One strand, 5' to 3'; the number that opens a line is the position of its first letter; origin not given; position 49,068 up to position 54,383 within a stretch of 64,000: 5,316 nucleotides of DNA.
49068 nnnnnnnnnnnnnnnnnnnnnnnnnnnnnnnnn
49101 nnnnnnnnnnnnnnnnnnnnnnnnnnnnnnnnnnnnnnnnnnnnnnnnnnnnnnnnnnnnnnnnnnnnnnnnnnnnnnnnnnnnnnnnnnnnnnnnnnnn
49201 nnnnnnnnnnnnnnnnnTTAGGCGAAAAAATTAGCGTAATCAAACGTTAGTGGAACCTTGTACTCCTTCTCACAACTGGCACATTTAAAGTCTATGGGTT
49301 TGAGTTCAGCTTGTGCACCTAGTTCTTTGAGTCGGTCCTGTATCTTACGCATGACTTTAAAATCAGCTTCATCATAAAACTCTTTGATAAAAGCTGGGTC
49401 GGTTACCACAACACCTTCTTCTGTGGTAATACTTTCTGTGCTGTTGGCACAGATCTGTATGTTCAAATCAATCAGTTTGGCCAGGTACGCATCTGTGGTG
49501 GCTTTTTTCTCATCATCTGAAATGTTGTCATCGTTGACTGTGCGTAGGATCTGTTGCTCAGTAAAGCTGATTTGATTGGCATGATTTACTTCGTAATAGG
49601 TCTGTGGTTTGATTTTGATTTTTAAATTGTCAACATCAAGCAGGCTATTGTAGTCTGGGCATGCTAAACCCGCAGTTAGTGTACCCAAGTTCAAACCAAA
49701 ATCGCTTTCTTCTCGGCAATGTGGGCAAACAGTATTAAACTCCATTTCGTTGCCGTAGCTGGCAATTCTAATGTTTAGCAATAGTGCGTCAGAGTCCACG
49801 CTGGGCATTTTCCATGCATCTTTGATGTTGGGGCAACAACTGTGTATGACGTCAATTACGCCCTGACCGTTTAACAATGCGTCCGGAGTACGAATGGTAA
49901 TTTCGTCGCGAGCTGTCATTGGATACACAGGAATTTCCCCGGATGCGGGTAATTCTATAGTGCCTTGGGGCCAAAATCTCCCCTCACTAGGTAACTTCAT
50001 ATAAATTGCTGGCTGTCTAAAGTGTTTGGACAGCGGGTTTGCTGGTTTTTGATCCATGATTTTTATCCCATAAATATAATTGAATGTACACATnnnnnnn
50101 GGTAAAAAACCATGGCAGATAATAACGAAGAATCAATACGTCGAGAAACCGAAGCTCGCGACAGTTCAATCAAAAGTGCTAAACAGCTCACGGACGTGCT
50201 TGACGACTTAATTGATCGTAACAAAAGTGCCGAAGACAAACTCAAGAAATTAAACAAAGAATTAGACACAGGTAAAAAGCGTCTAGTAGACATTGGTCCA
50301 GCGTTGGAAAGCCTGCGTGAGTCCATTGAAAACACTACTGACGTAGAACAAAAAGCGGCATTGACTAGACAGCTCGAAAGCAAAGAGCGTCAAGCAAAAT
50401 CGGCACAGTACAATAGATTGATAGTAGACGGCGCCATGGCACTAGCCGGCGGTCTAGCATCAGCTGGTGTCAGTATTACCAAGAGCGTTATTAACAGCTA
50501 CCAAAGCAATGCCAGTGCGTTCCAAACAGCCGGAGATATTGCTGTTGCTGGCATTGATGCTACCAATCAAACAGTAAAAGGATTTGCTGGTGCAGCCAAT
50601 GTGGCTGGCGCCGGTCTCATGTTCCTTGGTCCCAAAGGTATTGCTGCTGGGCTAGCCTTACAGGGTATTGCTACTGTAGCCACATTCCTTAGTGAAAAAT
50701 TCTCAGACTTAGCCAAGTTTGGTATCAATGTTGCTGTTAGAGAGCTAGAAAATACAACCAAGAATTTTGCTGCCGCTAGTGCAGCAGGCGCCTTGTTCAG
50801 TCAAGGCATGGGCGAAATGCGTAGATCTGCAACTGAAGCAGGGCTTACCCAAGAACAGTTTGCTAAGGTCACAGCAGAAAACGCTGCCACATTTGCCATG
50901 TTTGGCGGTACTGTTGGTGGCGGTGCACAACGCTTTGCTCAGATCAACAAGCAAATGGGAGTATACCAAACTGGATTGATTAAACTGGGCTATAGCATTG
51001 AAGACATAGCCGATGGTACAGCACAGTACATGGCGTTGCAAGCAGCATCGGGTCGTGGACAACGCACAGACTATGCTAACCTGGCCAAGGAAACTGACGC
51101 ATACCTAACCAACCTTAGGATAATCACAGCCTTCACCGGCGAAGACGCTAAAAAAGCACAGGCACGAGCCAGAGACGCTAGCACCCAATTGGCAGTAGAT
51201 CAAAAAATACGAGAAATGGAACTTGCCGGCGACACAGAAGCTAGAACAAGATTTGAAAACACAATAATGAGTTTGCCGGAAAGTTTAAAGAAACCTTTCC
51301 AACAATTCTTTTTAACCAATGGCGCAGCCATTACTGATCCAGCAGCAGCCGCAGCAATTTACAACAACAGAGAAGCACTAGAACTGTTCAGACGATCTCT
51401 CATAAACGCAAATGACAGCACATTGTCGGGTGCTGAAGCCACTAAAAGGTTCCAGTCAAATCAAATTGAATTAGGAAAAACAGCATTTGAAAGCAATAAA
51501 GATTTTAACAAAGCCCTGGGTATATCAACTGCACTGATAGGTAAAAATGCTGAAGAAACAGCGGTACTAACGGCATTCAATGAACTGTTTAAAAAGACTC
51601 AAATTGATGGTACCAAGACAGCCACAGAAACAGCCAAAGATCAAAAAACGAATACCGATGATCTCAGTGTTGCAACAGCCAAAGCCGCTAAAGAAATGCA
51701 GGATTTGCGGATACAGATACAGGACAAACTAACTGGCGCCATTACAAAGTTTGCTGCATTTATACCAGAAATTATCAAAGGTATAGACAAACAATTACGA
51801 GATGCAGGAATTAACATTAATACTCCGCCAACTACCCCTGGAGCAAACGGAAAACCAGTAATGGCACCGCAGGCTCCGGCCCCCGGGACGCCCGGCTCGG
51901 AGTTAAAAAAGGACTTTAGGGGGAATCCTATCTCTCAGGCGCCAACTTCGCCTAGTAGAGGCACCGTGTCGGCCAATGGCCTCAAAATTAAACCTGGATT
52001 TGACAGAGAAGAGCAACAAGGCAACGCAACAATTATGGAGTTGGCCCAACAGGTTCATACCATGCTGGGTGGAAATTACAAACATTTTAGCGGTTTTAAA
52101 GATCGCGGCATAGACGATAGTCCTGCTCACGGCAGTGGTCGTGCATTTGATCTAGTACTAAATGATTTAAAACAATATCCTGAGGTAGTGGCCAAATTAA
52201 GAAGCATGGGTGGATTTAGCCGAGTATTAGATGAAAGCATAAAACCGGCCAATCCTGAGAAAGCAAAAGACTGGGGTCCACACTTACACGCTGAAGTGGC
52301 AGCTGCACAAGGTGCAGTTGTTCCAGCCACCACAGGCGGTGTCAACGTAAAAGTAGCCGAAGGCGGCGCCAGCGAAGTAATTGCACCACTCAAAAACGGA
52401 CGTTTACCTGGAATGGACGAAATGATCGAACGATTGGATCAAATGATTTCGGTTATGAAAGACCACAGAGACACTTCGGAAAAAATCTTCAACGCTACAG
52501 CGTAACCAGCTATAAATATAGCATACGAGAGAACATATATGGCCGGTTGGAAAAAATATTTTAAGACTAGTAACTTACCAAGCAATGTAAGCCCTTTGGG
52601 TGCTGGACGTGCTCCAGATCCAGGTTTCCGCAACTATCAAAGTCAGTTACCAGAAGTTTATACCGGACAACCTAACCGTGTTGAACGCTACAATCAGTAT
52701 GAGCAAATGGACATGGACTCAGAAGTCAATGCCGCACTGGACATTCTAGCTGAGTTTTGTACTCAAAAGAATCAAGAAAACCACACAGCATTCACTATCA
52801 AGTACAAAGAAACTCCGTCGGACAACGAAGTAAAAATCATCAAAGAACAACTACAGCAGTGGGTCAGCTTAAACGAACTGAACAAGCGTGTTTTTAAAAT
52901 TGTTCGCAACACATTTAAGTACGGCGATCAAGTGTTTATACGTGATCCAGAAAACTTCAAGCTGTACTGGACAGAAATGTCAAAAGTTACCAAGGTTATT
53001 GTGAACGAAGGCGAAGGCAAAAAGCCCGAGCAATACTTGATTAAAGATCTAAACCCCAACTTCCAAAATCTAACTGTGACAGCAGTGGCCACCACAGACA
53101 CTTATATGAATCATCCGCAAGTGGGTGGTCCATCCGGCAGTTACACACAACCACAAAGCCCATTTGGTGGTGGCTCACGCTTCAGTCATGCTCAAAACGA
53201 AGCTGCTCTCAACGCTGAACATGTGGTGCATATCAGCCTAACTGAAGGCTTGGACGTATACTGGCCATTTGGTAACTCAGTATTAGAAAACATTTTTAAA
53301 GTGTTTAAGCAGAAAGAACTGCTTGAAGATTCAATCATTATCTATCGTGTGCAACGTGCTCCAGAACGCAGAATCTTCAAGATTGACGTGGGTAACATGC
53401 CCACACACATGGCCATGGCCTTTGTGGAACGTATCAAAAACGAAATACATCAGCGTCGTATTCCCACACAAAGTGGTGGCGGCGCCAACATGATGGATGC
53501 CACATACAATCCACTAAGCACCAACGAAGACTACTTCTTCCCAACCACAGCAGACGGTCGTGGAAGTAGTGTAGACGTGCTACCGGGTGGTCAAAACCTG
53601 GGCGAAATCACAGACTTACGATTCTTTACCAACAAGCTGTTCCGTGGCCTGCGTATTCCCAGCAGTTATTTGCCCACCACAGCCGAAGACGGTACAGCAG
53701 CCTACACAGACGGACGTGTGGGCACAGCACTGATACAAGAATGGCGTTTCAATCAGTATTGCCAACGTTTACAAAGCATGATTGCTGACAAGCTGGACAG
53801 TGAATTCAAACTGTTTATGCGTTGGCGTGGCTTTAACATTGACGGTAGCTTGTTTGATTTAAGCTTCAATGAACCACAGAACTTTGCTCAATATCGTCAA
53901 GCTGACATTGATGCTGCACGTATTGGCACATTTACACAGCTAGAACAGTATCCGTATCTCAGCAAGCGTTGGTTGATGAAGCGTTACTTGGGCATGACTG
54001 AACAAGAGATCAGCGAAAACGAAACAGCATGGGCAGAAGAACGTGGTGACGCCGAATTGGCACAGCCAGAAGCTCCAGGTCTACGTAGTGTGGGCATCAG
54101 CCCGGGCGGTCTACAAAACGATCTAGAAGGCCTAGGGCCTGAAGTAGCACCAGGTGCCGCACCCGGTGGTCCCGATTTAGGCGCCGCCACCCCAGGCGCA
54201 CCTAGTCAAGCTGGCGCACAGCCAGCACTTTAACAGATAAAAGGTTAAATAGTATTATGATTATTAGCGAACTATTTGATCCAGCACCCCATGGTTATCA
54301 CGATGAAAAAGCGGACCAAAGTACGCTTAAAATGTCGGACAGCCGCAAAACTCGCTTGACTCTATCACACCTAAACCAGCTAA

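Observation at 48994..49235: Probable programmed -1 ribosomal frameshift fusing the gp26-like chaperone to the gp51-like ORF, a lambda G/GT or P2 E/E'-type arrangement in a T4-like phage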

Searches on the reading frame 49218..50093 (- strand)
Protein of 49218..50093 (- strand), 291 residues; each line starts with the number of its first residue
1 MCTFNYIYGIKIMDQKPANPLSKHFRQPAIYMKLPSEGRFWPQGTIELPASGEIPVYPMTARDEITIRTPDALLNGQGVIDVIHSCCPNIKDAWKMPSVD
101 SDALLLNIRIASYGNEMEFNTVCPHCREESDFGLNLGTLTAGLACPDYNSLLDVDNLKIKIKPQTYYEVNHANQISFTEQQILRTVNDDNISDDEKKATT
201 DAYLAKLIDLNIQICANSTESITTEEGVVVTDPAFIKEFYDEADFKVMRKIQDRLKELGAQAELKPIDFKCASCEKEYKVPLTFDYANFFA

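Call 4: search_protein_families(library=pfam, proteins=[window:49218-50093:-], max_evalue=0.01)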
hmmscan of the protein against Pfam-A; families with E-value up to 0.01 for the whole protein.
window:49218-50093:- (291 aa): 1 family
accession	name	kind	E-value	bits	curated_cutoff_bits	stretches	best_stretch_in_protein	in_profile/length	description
PF12322.14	T4_baseplate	-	7.4e-22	78.5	24.5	1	47-291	7-219/219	T4 bacteriophage base plate protein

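Call 5: search_protein_families(library=phrogs, proteins=[window:49218-50093:-], max_evalue=0.01)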
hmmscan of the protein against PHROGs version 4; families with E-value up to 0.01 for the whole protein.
window:49218-50093:- (291 aa): 3 families
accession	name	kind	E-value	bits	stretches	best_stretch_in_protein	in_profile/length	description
phrog_150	-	tail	3.4e-25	90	1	18-286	4-229/282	baseplate hub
phrog_9914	-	tail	0.002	18.8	0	103-281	51-204/217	baseplate hub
phrog_6504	-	unknown function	0.0048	18.1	0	115-130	2-17/61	-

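Call 15: find_related_loci(query=window:49218-50093:-, collection=viral_contigs, flank=1500)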
Query window:49218-50093:- (291 aa) in viral_contigs; peptide patterns used: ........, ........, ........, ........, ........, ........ (x = any residue, [..] = any of these).
66 stretches matched a pattern; 56 encode a relative of the query (tblastn E <= 1e-3); 56 distinct loci.
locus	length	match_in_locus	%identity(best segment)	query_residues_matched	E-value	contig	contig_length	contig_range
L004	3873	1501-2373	79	1-291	9e-168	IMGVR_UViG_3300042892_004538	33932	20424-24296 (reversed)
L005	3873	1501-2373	79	1-291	9e-168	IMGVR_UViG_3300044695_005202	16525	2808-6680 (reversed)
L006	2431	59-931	79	1-291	1e-173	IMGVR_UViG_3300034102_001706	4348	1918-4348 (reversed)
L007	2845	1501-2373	79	1-291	4e-171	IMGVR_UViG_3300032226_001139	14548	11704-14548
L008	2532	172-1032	66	4-291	1e-138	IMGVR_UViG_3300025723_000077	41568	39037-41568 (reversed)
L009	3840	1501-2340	64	12-291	5e-133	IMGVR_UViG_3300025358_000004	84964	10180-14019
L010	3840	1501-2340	64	12-291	5e-133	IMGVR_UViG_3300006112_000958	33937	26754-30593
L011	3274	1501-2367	52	3-291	1e-109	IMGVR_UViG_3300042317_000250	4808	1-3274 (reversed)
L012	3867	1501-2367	52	3-291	2e-108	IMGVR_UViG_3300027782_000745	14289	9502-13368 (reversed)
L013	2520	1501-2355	53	7-291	9e-108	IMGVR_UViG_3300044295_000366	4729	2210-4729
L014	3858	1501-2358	54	5-291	2e-106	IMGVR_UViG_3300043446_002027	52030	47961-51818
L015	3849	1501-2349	52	9-291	2e-103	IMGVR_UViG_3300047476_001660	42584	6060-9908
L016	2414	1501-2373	51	6-291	4e-104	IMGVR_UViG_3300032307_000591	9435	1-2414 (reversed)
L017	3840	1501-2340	64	12-291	4e-133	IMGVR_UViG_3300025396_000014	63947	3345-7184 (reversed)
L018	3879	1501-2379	50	3-290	7e-100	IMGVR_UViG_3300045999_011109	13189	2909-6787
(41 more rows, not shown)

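Call 89: search_dna_similar(query=window:49221-50093:-, collection=phages, mode=protein, max_rows=60, max_evalue=0.001, rows=spread)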
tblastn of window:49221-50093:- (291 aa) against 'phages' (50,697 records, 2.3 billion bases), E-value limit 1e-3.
Records with a match: 96; places in all: 96; records where one place covers at least 80% of the query: 88.
Best place of each record, by identity: <60% 96.
By first word of the organism name: Escherichia 34; Pseudomonas 11; Klebsiella 11; Salmonella 8; Erwinia 8; Xanthomonas 4; Yersinia 4; Agrobacterium 2; Pectobacterium 2; Cronobacter 2; and 7 more.
By host as written in the record: - 11; Escherichia coli 11; Pseudomonas aeruginosa PAO1 5; Klebsiella pneumoniae 5; Salmonella enterica subsp. enterica serovar Typhimurium 4; Pseudomonas aeruginosa 3; Erwinia amylovora 3; Erwinia amylovora SNUABM_01 3; and 39 more.
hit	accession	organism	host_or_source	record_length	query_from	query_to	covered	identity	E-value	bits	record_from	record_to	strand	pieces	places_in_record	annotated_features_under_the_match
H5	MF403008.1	Agrobacterium phage Atu_ph07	Agrobacterium tumefaciens C58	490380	10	291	97%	33.3%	5e-41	156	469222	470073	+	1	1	hypothetical protein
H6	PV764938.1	Sinorhizobium phage Phosso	Sinohrizobium meliloti NRRL L-50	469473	19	290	93%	33.3%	7e-43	162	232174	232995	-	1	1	hypothetical protein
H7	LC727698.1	Pseudomonas phage sp. 30-3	Pseudomonas aeruginosa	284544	18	290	94%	31.8%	2e-37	146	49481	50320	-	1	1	hypothetical protein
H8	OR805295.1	Pseudomonas phage Paride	Pseudomonas aeruginosa PAO1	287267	18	290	94%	31.8%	2e-37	146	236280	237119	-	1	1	baseplate hub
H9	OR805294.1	Pseudomonas phage Ettore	Pseudomonas aeruginosa PAO1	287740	18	290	94%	31.8%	2e-37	146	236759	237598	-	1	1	baseplate hub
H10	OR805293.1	Pseudomonas phage Deifobo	Pseudomonas aeruginosa PAO1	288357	18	290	94%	31.8%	2e-37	146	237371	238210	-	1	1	baseplate hub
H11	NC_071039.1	Pseudomonas phage vB_PaeM_PA5oct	-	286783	18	290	94%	31.4%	3e-37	145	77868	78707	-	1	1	baseplate hub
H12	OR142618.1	Pseudomonas phage Callisto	Pseudomonas aeruginosa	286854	18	290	94%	31.4%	3e-37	145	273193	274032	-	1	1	hypothetical protein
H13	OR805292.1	Pseudomonas phage Cassandra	Pseudomonas aeruginosa PAO1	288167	18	290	94%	31.4%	4e-37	145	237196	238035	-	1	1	baseplate hub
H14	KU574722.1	Pectobacterium phage vB_PcaM_CBB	Pectobacterium carotovorum subsp. ...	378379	8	290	97%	30.1%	8e-29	121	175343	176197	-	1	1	structural protein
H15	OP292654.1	Xanthomonas phage XbC2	Xanthomonas vesicatoria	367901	8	291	98%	29.8%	2e-26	114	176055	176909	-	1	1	baseplate hub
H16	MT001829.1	Salmonella phage SE_PL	Salmonella enterica subsp. enterica ...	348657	5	291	99%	29.3%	2e-26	114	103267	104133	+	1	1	baseplate protein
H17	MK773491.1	Salmonella phage 7t3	Salmonella enterica subsp. enterica ...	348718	5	291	99%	29.3%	2e-26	114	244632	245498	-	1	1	baseplate hub subunit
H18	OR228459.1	Klebsiella phage fENko-Kae01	Klebsiella aerogenes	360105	5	291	99%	29.3%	2e-26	114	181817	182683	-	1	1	hypothetical protein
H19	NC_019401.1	Cronobacter phage vB_CsaM_GAP32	Cronobacter sakazakii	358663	8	291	98%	29.2%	9e-28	118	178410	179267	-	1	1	hypothetical protein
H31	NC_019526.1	Klebsiella phage vB_KleM_RaK2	Klebsiella sp.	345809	1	290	100%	27.3%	1e-20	98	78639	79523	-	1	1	baseplate hub subunit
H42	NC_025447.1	Escherichia phage 121Q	Escherichia coli MuLB70.1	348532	19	290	93%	28.8%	7e-28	118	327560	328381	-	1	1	596: baseplate hub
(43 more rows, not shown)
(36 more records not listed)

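Call 90: get_annotated_region(hit=H11, flank=1200)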
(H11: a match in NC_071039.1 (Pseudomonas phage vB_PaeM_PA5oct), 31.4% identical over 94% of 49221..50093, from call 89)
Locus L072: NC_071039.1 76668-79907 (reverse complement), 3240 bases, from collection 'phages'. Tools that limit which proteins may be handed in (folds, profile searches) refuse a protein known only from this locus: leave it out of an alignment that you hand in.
description: Pseudomonas phage vB_PaeM_PA5oct, complete genome.
organism: Pseudomonas phage vB_PaeM_PA5oct (NCBI taxid 2163605)
taxonomy: Viruses; Duplodnaviria; Heunggongvirae; Uroviricota; Caudoviricetes; Arenbergviridae; Wroclawvirus; Wroclawvirus PA5oct
host: -; source: -; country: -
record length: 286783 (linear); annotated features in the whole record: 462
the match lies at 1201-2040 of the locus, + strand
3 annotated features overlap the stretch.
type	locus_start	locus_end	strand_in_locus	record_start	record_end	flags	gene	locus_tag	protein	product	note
CDS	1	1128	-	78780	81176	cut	-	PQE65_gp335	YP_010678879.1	structural protein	ESI-MS/MS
CDS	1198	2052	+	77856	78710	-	-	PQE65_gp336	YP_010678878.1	baseplate hub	-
CDS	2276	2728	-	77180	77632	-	-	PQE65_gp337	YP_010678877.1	hypothetical protein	-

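Call 91: get_annotated_region(hit=H42, flank=1200)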
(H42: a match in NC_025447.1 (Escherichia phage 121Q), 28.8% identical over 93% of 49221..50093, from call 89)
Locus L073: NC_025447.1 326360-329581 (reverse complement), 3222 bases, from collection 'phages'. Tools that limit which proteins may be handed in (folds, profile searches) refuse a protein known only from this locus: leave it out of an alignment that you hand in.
description: Escherichia phage 121Q, complete genome.
organism: Escherichia phage 121Q (NCBI taxid 1555202)
taxonomy: Viruses; Duplodnaviria; Heunggongvirae; Uroviricota; Caudoviricetes; Asteriusvirus; Asteriusvirus av121Q
host: Escherichia coli MuLB70.1; source: sewage; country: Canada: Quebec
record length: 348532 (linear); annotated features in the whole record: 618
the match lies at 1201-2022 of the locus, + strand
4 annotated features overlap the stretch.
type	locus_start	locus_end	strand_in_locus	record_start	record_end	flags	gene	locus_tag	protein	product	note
CDS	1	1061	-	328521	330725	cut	597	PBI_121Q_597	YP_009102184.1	virion structural protein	structural protein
CDS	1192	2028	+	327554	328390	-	596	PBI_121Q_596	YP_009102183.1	baseplate hub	baseplate hub subunit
CDS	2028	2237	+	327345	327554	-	595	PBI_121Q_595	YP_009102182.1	hypothetical protein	-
CDS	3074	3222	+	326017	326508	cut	594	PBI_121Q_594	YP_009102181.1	DNA endonuclease VII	-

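Call 92: get_annotated_region(hit=H31, flank=1200)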
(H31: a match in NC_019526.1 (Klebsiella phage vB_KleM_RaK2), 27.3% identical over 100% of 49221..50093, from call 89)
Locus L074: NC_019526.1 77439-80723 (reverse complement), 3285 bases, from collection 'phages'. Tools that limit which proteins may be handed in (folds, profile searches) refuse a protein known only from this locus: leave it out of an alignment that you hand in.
description: Enterobacteria phage vB_KleM-RaK2, complete genome.
organism: Klebsiella phage vB_KleM_RaK2 (NCBI taxid 1147094)
taxonomy: Viruses; Duplodnaviria; Heunggongvirae; Uroviricota; Caudoviricetes; Alcyoneusvirus; Alcyoneusvirus RaK2
host: Klebsiella sp.; source: -; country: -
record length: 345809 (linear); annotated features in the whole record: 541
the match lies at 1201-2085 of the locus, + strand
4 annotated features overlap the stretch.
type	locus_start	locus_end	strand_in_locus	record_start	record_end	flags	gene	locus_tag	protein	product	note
CDS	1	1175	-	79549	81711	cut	-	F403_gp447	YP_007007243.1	virion structural protein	ORF088; similar to Enterococcus phage phiFL4A gp48 tail tape measure protein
CDS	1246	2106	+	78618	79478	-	-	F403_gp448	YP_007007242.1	baseplate hub subunit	gp26; similar to Synechococcus phage S-PM2 gp26 baseplate hub subunit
CDS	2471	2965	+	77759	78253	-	-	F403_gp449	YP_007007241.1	endonuclease VII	gp49; similar to Salmonella phage PVP-SE1 gp126 EndoVII packaging and recombination endonuclease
CDS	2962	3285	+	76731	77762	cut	-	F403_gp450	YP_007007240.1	hypothetical protein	ORF085w; similar to Enterobacteria phage RB49 RB49ORF239c putative uncharacterized protein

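Call 93: get_annotated_region(hit=H14, flank=1200)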
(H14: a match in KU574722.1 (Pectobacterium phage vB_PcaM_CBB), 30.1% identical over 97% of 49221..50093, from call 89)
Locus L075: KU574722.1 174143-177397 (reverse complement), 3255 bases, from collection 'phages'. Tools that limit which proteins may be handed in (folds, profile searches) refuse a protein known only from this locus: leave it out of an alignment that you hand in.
description: Pectobacterium phage vB_PcaM_CBB, complete genome.
organism: Pectobacterium phage vB_PcaM_CBB (NCBI taxid 2772511)
taxonomy: Viruses; Duplodnaviria; Heunggongvirae; Uroviricota; Caudoviricetes; Mimasvirus; Mimasvirus CBB
host: Pectobacterium carotovorum subsp. carotovorum strain CBBL19-1-37; source: activated sludge from a waste water treatment plant; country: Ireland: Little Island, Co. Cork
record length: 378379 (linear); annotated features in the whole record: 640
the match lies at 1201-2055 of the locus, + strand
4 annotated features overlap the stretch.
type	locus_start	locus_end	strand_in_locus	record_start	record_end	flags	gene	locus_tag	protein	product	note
CDS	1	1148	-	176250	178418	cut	-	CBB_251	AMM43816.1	structural protein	similar to hypothetical protein GAP32_244 [Cronobacter phage vB_CsaM_GAP32], YP_006987349.1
CDS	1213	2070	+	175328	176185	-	-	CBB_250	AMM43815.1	structural protein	similar to hypothetical protein GAP32_243 [Cronobacter phage vB_CsaM_GAP32], YP_006987348.1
CDS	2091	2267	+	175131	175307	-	-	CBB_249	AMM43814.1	hypothetical protein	similar to hypothetical protein GAP32_242 [Cronobacter phage vB_CsaM_GAP32], YP_006987347.1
CDS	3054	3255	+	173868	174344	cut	-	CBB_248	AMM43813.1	DNA endonuclease VII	similar to DNA endonuclease VII [Escherichia phage 121Q], YP_009102181.1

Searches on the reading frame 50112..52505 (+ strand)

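Call 4: search_protein_families(library=pfam, proteins=[window:50112-52505:+], max_evalue=0.01)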
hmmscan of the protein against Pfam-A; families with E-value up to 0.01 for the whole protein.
window:50112-52505:+ (797 aa): 0 families

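Call 5: search_protein_families(library=phrogs, proteins=[window:50112-52505:+], max_evalue=0.01)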
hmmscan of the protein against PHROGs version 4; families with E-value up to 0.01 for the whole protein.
window:50112-52505:+ (797 aa): 2 families
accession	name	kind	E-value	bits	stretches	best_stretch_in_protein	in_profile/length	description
phrog_14121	-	head and packaging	2.1e-05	24.2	1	196-360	130-293/745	virion structural protein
phrog_25947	-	other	0.0052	18.1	0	23-75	4-56/79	hol-like chemotaxis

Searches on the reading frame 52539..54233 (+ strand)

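Call 4: search_protein_families(library=pfam, proteins=[window:52539-54233:+], max_evalue=0.01)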
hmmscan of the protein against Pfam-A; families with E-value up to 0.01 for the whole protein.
window:52539-54233:+ (564 aa): 1 family
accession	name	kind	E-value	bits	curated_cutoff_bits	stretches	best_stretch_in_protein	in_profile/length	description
PF07230.16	Portal_T4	-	1.3e-106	357.4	22.9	1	48-501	2-433/433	Bacteriophage T4-like portal protein (Gp20)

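Call 5: search_protein_families(library=phrogs, proteins=[window:52539-54233:+], max_evalue=0.01)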
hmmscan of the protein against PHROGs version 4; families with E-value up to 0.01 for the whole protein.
window:52539-54233:+ (564 aa): 2 families
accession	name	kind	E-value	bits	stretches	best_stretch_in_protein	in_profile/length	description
phrog_213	-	head and packaging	6.7e-110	369.1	1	31-512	44-508/528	portal protein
phrog_1497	-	head and packaging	2.5e-06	27.6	1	45-130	63-150/549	portal protein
